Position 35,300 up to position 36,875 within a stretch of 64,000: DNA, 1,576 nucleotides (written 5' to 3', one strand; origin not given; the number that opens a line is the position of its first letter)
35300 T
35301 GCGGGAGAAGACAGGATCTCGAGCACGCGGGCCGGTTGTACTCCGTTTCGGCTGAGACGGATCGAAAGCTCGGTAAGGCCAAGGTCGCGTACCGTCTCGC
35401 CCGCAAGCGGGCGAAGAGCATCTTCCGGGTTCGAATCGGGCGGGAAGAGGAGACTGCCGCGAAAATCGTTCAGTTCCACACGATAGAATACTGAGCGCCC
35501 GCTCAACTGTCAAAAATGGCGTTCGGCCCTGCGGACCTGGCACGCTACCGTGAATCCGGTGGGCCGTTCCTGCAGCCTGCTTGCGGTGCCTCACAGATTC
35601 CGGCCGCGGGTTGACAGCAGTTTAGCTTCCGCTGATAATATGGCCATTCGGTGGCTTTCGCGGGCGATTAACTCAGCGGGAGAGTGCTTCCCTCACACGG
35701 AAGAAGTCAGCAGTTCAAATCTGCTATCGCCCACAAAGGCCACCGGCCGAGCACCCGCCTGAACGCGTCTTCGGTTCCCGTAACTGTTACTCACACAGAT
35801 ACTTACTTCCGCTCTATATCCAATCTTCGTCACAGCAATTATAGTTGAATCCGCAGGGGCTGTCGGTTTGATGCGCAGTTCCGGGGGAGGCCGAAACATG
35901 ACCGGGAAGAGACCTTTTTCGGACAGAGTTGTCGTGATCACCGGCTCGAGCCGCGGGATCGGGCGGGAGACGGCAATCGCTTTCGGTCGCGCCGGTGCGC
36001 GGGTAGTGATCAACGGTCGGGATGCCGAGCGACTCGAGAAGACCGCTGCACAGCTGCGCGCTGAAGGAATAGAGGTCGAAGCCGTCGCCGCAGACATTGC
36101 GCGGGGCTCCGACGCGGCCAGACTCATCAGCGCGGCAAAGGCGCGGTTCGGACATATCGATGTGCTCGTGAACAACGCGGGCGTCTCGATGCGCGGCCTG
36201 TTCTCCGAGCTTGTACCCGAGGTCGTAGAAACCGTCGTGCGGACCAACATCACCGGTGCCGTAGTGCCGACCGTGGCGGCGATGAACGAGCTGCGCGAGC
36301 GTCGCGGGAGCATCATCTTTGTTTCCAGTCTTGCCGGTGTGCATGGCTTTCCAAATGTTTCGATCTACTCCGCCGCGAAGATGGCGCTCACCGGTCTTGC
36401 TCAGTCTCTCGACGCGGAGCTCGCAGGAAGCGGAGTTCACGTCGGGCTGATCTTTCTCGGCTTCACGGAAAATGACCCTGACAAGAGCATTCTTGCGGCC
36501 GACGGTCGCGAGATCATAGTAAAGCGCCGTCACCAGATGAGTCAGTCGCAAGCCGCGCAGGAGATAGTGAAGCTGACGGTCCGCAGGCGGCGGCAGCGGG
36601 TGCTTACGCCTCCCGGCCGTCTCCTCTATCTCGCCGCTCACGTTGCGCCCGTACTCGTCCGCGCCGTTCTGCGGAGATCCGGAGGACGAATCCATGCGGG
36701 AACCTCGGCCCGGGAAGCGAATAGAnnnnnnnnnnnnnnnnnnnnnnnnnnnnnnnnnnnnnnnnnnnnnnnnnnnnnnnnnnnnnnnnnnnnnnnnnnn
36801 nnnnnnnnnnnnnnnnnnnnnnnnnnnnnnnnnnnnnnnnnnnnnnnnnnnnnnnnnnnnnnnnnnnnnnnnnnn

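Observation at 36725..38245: Glucosyl-3-phosphoglycerate-synthase-like glycosyltransferase fused to a PTS EIIA(Ntr)-type domain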

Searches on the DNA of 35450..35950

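Call 71: search_rna_families(source=window, start=35450, end=35950, threshold=evalue, max_evalue=1)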
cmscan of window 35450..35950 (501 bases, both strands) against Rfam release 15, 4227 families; matches with E-value up to 1: 1.
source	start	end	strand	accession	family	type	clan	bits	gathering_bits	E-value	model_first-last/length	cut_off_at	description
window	35662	35733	+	RF00005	tRNA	Gene; tRNA;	CL00001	65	29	5.7e-14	1-71/71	no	tRNA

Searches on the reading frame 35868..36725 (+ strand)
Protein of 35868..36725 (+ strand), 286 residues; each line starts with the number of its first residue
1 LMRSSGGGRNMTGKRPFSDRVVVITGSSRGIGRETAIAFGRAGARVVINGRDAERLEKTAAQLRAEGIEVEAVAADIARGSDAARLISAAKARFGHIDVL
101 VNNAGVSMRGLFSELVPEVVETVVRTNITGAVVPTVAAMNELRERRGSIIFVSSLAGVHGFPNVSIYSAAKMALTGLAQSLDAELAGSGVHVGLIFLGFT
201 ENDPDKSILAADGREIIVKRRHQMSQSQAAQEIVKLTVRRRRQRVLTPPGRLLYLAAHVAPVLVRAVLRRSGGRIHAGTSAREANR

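Call 3: search_protein_families(library=pfam, proteins=[window:35868-36725:+], max_evalue=0.01)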
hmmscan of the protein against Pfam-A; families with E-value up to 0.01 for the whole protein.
window:35868-36725:+ (286 aa): 3 families
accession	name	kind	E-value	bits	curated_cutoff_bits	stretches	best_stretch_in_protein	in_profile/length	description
PF00106.31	adh_short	-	6e-51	173.2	26.6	1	20-207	1-189/195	short chain dehydrogenase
PF13561.12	adh_short_C2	-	5.6e-34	118.2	27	1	28-236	5-212/236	Enoyl-(Acyl carrier protein) reductase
PF08659.16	KR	-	1.2e-18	68.2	22.6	1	22-183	3-165/180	KR domain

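Call 4: search_protein_families(library=ncbifam, proteins=[window:35868-36725:+], max_evalue=0.01)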
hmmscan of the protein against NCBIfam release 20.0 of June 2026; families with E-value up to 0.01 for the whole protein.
window:35868-36725:+ (286 aa): 222 families (the best 25 are shown)
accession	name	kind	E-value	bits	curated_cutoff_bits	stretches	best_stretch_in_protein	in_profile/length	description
NF004825.0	PRK06181.1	equivalog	6.4e-64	215.8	215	1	15-270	2-261/268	SDR family oxidoreductase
NF005495.0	PRK07109.1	subfamily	9.4e-44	150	264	1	15-275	4-266/334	SDR family oxidoreductase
NF004526.0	PRK05872.1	subfamily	1.2e-42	146.1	276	1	14-271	5-264/297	short-chain dehydrogenase/reductase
NF005878.0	PRK07825.1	subfamily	4.9e-42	144.2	287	1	15-283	5-263/278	short chain dehydrogenase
NF005681.0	PRK07478.1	subfamily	2.2e-39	135.4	267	1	17-235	4-225/254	SDR family oxidoreductase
NF052558.1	MBtsdlDhBudC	equivalog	6.9e-39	133.9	270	1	17-234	1-216/250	meso-2,3-butanediol dehydrogenase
NF005594.0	PRK07326.1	equivalog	8.3e-39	133.5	271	1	18-198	5-184/237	SDR family oxidoreductase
NF006114.0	PRK08263.1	subfamily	1.5e-38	132.6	290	1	19-230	3-213/280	short chain dehydrogenase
NF004198.0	PRK05653.1-3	equivalog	2.7e-38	131.8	296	1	18-207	6-196/248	3-oxoacyl-ACP reductase FabG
NF005806.0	PRK07666.1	equivalog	3.6e-38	131.2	286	1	19-192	7-181/239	3-ketoacyl-ACP reductase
NF005559.1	PRK07231.1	subfamily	3.9e-38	131.4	215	1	17-196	2-182/249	glucose 1-dehydrogenase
NF009466.0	PRK12826.1-2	subfamily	6e-38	130.7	222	1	19-215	3-202/248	3-oxoacyl-ACP reductase FabG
NF005672.0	PRK07454.1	equivalog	7.2e-37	126.9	234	1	20-239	7-223/241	SDR family oxidoreductase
NF004778.0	PRK06124.1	equivalog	2.6e-36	125.3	303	1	17-234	9-227/256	SDR family oxidoreductase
NF004514.1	PRK05855.1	equivalog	4.1e-36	124.7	455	1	11-270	305-576/578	SDR family oxidoreductase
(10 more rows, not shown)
